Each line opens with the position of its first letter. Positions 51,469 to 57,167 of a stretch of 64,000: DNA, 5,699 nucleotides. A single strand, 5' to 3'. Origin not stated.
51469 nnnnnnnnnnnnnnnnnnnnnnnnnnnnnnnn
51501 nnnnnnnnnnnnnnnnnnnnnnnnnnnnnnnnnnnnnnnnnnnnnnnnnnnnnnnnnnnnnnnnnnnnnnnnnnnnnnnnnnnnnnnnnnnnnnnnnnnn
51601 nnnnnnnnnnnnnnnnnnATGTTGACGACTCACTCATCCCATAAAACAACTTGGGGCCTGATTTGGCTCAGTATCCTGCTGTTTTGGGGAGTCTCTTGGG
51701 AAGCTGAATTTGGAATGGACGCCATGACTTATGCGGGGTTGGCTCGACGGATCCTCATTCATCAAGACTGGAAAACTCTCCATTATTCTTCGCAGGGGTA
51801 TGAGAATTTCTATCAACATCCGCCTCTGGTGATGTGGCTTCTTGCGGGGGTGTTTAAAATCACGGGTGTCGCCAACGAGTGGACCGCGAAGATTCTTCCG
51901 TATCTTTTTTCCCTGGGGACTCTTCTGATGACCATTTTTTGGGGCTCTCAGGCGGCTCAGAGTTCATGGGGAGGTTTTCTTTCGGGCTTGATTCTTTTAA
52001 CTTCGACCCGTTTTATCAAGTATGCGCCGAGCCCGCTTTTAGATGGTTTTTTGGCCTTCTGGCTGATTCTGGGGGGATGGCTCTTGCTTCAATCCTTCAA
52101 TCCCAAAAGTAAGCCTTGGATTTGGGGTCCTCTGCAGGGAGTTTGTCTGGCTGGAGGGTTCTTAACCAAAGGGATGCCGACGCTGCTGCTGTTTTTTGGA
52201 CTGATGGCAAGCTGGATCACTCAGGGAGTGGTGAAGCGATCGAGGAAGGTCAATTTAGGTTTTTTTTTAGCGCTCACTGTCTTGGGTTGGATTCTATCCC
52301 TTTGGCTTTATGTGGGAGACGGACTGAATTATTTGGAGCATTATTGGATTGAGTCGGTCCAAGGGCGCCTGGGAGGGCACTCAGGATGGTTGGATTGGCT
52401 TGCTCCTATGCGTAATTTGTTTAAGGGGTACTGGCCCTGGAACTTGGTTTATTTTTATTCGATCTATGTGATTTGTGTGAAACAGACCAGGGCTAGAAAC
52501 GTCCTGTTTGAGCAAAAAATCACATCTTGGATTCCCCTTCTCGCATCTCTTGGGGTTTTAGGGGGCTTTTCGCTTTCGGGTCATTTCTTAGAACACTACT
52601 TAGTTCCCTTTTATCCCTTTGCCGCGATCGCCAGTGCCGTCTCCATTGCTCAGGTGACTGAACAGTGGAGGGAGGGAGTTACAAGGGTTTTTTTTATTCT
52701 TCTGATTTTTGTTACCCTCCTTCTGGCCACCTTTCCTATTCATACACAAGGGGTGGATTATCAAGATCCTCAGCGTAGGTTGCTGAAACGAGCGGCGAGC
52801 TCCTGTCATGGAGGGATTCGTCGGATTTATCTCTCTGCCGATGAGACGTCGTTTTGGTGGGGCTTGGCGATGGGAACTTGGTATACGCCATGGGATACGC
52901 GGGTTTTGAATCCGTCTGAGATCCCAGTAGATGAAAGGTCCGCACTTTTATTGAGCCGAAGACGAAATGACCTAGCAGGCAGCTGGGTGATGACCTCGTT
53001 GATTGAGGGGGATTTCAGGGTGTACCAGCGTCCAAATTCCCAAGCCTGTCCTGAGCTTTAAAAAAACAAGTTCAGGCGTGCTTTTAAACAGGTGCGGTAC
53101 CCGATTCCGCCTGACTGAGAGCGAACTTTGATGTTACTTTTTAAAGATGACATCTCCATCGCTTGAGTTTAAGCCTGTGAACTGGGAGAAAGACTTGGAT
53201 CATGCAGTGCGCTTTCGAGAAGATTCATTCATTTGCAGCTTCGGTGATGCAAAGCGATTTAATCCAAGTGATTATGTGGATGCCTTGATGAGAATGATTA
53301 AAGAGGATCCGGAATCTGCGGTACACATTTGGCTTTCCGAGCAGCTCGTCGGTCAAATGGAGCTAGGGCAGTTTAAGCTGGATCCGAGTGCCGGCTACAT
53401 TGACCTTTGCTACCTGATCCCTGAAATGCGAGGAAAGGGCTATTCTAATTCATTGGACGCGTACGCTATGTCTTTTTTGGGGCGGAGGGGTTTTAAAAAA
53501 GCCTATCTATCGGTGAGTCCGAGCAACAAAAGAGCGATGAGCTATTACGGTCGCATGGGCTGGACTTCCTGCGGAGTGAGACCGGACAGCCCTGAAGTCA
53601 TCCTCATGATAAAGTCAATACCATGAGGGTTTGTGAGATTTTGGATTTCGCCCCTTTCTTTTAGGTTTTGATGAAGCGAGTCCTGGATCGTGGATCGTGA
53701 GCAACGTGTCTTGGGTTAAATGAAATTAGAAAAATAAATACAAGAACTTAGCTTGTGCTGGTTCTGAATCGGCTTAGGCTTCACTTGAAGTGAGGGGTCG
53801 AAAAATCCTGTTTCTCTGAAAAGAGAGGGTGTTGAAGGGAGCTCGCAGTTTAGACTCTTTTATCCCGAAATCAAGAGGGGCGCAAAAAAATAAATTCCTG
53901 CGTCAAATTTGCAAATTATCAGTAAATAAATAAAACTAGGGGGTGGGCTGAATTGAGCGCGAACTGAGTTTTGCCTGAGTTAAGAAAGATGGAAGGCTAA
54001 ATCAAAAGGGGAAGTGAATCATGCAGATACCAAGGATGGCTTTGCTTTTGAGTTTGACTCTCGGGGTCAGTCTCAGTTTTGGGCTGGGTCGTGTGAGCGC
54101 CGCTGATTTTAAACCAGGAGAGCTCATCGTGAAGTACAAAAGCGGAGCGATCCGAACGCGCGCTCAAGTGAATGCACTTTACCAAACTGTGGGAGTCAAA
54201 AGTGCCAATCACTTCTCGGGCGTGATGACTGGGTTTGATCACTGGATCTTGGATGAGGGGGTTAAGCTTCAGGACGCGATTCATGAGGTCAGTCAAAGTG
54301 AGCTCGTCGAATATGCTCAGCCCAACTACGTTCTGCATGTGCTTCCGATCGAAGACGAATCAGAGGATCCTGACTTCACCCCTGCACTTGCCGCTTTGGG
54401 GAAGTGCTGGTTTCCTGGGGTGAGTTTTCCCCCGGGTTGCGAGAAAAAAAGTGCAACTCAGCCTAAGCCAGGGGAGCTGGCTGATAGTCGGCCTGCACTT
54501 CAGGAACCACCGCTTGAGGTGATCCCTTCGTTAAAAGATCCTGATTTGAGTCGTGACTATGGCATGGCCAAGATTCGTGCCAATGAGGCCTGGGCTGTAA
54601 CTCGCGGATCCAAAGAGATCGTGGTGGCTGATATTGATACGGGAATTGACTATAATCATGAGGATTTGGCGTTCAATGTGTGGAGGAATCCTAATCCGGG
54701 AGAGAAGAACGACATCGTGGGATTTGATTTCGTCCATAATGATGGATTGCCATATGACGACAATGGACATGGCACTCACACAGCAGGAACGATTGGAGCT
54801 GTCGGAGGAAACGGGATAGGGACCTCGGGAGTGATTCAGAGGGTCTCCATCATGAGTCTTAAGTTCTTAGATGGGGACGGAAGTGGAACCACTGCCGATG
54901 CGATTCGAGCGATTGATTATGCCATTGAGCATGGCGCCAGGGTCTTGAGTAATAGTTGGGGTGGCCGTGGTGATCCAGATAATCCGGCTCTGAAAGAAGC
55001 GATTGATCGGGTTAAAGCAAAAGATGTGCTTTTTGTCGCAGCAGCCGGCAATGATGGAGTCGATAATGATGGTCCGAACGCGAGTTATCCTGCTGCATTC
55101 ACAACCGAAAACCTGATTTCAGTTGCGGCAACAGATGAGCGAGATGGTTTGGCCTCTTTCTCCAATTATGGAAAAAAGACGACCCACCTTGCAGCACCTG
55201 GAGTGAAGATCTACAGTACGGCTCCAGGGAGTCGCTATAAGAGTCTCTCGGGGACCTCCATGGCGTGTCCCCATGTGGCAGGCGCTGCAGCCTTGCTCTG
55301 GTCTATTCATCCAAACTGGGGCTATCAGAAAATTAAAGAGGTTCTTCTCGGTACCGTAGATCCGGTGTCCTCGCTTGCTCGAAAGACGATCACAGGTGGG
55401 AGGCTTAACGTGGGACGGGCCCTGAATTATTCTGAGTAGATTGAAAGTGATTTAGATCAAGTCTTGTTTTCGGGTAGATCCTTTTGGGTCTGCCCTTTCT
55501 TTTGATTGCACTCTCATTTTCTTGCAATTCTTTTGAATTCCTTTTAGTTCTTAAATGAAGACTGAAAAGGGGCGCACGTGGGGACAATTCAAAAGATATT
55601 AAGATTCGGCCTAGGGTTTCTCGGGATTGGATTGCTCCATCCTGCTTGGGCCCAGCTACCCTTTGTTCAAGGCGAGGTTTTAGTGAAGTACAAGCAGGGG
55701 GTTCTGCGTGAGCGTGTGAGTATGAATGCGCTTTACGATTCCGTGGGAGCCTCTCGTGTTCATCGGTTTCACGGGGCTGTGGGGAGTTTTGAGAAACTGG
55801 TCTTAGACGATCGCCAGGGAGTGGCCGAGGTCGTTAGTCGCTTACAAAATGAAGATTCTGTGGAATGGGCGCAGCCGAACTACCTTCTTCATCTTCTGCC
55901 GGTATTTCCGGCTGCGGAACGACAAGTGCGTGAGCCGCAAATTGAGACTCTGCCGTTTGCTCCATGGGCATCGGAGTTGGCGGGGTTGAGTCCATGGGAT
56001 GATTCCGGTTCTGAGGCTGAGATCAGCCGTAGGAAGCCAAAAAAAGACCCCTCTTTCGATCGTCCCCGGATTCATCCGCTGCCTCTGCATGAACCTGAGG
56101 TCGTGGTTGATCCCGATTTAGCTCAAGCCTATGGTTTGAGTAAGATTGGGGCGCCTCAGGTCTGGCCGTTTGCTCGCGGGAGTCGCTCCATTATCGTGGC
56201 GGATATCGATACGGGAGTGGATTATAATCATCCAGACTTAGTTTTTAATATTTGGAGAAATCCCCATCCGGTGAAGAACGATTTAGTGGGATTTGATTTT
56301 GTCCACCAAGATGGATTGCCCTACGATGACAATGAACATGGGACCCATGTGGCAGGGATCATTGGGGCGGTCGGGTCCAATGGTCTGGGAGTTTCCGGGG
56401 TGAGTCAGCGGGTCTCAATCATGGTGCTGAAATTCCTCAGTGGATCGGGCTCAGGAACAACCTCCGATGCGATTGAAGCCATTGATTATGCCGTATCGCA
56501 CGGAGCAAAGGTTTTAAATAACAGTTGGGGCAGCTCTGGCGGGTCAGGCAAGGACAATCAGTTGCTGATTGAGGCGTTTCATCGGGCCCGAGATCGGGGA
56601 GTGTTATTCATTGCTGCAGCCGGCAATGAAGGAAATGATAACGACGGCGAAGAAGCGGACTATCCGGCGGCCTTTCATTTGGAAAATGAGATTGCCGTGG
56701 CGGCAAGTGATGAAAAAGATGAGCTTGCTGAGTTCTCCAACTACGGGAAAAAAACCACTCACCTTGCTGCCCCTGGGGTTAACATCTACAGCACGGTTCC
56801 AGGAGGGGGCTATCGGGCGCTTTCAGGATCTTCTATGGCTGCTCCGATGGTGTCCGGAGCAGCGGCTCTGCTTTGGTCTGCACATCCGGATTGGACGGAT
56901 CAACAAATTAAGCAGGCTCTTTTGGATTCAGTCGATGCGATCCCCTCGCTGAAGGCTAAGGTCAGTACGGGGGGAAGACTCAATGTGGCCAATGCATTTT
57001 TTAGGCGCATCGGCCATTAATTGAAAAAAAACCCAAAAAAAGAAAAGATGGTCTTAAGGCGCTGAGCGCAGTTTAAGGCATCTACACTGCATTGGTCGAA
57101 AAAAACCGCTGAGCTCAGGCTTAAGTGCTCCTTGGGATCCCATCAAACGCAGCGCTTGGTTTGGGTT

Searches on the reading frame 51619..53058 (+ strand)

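Call 48: search_protein_families(library=pfam, proteins=[window:51619-53058:+], max_evalue=0.001)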
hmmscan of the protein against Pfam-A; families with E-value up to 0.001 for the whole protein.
window:51619-53058:+ (480 aa): 1 family
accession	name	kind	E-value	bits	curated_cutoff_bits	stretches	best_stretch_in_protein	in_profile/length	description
PF02366.24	PMT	-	4.5e-10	40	22.7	1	28-232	25-234/245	Dolichyl-phosphate-mannose-protein mannosyltransferase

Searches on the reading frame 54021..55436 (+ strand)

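Call 48: search_protein_families(library=pfam, proteins=[window:54021-55436:+], max_evalue=0.001)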
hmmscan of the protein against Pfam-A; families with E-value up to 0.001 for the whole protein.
window:54021-55436:+ (472 aa): 2 families
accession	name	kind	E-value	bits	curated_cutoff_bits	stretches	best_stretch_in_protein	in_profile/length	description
PF00082.27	Peptidase_S8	-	4.9e-59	200.5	21.8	1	198-446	2-273/288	Subtilase family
PF22148.1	Fervidolysin_NPro-like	-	8.9e-08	32.9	21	1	25-102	10-81/81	Fervidolysin N-terminal prodomain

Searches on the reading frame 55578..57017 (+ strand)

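Call 48: search_protein_families(library=pfam, proteins=[window:55578-57017:+], max_evalue=0.001)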
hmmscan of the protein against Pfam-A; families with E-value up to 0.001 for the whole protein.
window:55578-57017:+ (480 aa): 2 families
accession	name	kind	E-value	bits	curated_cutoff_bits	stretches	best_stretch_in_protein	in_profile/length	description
PF00082.27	Peptidase_S8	-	3.6e-58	197.6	21.8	1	203-452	2-273/288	Subtilase family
PF22148.1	Fervidolysin_NPro-like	-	8.9e-08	32.9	21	1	27-101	13-81/81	Fervidolysin N-terminal prodomain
